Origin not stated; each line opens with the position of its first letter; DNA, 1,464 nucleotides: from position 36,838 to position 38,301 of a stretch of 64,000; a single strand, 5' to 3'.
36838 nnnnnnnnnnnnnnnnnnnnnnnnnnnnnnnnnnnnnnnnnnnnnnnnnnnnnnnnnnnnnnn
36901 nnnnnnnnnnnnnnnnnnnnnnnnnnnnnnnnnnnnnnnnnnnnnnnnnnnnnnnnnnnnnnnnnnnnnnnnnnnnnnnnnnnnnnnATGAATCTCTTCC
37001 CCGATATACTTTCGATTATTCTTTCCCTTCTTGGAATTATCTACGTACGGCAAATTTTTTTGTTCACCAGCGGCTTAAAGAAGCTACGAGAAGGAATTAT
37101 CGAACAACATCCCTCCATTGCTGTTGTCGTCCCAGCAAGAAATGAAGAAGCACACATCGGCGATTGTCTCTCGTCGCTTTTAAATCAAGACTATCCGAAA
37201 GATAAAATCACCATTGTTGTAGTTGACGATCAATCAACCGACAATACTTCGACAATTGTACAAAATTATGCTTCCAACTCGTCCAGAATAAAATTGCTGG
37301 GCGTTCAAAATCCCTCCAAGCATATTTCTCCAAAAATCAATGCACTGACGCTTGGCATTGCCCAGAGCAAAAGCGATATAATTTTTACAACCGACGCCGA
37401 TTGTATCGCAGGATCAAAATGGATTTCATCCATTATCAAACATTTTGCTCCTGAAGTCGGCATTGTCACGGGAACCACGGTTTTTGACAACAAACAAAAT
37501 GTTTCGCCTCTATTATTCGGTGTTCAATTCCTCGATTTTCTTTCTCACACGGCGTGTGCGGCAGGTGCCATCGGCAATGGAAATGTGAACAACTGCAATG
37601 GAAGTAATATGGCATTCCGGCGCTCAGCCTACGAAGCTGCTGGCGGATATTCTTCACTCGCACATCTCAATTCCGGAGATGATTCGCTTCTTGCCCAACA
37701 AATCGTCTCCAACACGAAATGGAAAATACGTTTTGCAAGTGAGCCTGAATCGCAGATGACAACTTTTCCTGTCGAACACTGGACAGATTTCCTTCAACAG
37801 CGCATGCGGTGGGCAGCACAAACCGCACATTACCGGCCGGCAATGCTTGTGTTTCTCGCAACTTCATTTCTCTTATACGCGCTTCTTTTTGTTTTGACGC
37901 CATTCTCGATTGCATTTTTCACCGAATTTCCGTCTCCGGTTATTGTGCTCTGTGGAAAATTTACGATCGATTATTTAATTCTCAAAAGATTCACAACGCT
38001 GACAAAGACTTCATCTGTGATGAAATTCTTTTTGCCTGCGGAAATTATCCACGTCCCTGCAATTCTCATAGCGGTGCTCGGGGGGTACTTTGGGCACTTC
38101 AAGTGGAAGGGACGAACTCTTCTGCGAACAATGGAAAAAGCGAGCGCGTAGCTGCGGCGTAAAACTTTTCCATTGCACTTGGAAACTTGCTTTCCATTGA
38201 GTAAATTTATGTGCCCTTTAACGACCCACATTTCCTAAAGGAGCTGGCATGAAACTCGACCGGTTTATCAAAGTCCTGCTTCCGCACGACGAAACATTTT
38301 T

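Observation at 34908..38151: Tandem-paralog membrane GT2 pair flanking a UPF0104 flippase-like protein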

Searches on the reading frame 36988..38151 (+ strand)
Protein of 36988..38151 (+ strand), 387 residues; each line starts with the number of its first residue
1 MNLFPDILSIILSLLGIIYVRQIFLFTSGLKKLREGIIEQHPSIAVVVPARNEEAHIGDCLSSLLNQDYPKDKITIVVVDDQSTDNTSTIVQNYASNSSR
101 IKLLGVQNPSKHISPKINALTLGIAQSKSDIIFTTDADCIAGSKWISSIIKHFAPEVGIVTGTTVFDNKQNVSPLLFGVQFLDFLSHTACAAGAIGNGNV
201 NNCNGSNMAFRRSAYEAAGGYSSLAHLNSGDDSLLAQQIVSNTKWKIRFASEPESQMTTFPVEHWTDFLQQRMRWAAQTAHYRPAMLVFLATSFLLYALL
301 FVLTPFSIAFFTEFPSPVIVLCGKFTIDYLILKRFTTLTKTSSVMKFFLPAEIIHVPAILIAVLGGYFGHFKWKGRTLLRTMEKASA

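Call 3: search_protein_families(library=pfam, proteins=[window:36988-38151:+], max_evalue=0.01)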
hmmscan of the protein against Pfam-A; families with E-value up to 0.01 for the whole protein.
window:36988-38151:+ (387 aa): 8 families
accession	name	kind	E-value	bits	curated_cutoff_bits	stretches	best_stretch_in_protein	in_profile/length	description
PF00535.33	Glycos_transf_2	-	9e-24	84.7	23.3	1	46-215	2-164/168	Glycosyl transferase family 2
PF13641.12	Glyco_tranf_2_3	-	7.5e-23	82.2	27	1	42-276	1-228/230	Glycosyltransferase like family 2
PF13506.12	Glyco_transf_21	-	7.2e-22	78.1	21.7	1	106-276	8-173/174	Glycosyl transferase family 21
PF13632.12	Glyco_trans_2_3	-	1.6e-12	48.1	27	1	132-311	2-180/198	Glycosyl transferase family group 2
PF10111.15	Glyco_tranf_2_2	-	8.4e-06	25.9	27.3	1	46-151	2-104/276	Glycosyltransferase like family 2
PF11750.13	DUF3307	-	0.00088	19.7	23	1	265-363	11-106/127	Protein of unknown function (DUF3307)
PF03142.21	Chitin_synth_2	-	0.0017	17.5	27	1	229-364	325-452/527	Chitin synthase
PF13704.12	Glyco_tranf_2_4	-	0.0067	17.3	27.5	0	51-138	1-81/98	Glycosyl transferase family 2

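Call 4: search_protein_families(library=ncbifam, proteins=[window:36988-38151:+], max_evalue=0.01)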
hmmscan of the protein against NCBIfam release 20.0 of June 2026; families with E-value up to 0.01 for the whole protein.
window:36988-38151:+ (387 aa): 26 families (the best 25 are shown)
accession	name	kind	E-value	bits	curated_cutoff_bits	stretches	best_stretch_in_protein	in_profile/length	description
TIGR03937.1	PgaC_IcaA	equivalog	1.2e-27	96.9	422.3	1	3-303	7-296/407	poly-beta-1,6-N-acetyl-D-glucosamine synthase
TIGR03469.1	HpnB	hypoth_equivalog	9.5e-27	94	379.25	1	37-376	39-382/386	hopene-associated glycosyltransferase HpnB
TIGR03472.1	HpnI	equivalog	6.3e-23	81.2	310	1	9-378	8-362/373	bacteriohopanetetrol glucosamine biosynthesis glycosyltransferase HpnI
TIGR03965.1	mycofact_glyco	equivalog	6.9e-23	81.2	280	1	25-281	57-302/467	mycofactocin biosynthesis glycosyltransferase MftF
TIGR03111.1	glyc2_xrt_Gpos1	hypoth_equivalog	1e-17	64.1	363.95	1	8-276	16-283/439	TIGR03111 family XrtG-associated glycosyltransferase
TIGR04242.1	nodulat_NodC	equivalog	1.9e-17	63.3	550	1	34-289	40-292/395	chitooligosaccharide synthase NodC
NF045692.1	OglycostaseCruG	equivalog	3.6e-15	55.8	600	1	40-250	39-248/386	2'-O-glycosyltransferase CruG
NF041875.1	EPS_EpsD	equivalog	4.7e-15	55.8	370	1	45-252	2-201/325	exopolysaccharide biosynthesis glycosyltransferase EpsD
NF041394.1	GtaseAglG_Halo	equivalog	2.3e-13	50.1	440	1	48-237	9-189/304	glucosyl-dolichyl phosphate glucuronosyltransferase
NF053846.1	glyco_with_XrtP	equivalog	1.1e-10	40.8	520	1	5-112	5-108/440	XrtP-associated glycosyltransferase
NF038299.1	EPS_HpsN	equivalog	1.2e-10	40.9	425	1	42-171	1-125/317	hormogonium polysaccharide biosynthesis glycosyltransferase HpsN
NF007482.0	PRK10073.1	equivalog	1.1e-09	37.7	423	1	40-138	4-95/334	glycosyltransferase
TIGR04283.1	glyco_like_mftF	equivalog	1.5e-09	37.8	182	1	44-247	1-177/221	TIGR04283 family arsenosugar biosynthesis glycosyltransferase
NF047683.1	TeichurnBiosyTuaG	equivalog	3.2e-09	36.8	400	1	38-110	2-72/252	teichuronic acid biosynthesis protein TuaG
NF038302.1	EPS_HpsE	equivalog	3.7e-09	36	300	1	44-156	3-116/307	hormogonium polysaccharide biosynthesis glycosyltransferase HpsE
NF007986.1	PRK10714.1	equivalog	4.7e-05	22.6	529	1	43-171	7-131/316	undecaprenyl-phosphate 4-deoxy-4-formamido-L-arabinose transferase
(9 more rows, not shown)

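Call 11: search_solved_structures(query=window:36988-38151:+, max_evalue=0.01)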
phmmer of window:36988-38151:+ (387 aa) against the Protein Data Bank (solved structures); distinct sequences matched with E-value up to 0.01: 21.
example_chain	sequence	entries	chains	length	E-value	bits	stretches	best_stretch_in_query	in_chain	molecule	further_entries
6yv7_B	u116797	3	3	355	7.4e-13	51.9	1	41-222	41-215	Glycosyl transferase, family 2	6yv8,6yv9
6yv7_A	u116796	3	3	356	7.4e-13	51.9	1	41-222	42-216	Glycosyl transferase, family 2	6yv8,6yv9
6p61_A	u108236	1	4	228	1.4e-12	51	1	39-152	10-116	Glycosyltransferase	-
26qs_A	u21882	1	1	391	4.6e-10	42.7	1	15-302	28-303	Ceramide glucosyltransferase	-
26qf_A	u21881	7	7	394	4.7e-10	42.6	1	15-302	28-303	Ceramide glucosyltransferase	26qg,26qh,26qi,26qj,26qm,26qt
2z87_A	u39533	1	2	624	1.4e-09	41.1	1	26-109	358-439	Chondroitin synthase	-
2z86_A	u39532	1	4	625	1.4e-09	41.1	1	26-109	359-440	Chondroitin synthase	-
5tze_C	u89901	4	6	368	7.3e-09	38.7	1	44-138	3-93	Glycosyl transferase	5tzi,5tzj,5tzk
5tz8_A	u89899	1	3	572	1.5e-08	37.7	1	44-138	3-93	Glycosyl transferase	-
5hea_A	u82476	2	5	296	1.1e-07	34.8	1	43-111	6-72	Putative glycosyltransferase (GalT1)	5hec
8vh7_A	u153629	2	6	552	2.8e-07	33.5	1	40-144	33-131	Heparosan synthase B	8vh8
8viw_A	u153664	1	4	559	2.9e-07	33.5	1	40-144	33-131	Heparosan synthase B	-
9omm_A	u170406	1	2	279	6.4e-07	32.3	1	44-170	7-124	Glycosyltransferase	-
9omh_A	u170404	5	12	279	6.4e-07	32.3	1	44-170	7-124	Glycosyltransferase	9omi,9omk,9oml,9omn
9omj_A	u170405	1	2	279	7e-07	32.2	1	44-170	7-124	Glycosyltransferase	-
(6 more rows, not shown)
